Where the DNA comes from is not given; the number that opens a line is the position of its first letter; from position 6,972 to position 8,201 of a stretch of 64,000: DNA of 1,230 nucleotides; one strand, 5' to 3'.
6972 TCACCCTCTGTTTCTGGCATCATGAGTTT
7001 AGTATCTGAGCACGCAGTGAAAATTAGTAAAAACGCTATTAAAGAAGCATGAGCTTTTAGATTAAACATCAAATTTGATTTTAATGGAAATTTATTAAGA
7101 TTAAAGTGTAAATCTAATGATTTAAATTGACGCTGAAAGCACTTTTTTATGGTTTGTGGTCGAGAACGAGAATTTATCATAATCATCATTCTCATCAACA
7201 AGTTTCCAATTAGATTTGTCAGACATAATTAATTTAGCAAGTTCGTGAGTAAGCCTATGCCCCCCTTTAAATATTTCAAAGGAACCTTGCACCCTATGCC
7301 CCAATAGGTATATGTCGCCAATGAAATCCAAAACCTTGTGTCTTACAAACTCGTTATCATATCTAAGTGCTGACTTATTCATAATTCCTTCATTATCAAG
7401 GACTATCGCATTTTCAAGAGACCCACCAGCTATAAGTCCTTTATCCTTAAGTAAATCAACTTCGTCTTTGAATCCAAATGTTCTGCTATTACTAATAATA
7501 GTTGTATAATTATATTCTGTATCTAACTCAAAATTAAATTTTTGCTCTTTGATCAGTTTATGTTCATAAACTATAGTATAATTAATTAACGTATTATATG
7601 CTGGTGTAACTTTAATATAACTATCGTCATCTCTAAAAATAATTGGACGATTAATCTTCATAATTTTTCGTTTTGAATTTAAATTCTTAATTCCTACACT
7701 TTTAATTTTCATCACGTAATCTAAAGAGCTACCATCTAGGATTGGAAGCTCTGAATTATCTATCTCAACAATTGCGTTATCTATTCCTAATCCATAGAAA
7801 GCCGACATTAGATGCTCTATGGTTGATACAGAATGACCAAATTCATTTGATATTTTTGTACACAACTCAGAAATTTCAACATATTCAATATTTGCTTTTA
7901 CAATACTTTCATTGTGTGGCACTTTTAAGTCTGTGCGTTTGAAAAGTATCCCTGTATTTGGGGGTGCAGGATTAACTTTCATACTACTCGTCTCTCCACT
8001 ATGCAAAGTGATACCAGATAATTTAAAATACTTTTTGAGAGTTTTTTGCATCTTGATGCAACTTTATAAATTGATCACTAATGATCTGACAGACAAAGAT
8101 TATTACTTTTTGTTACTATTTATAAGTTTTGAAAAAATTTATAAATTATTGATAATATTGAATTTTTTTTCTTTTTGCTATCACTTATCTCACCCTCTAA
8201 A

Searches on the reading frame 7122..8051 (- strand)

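Call 3: search_protein_families(library=pfam, proteins=[window:7122-8051:-], max_evalue=0.01)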
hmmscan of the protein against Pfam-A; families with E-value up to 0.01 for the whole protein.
window:7122-8051:- (309 aa): 1 family
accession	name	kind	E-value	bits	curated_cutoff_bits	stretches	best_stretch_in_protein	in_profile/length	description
PF03331.19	LpxC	-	2.3e-98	329.4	27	1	2-276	1-267/268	UDP-3-O-acyl N-acetylglycosamine deacetylase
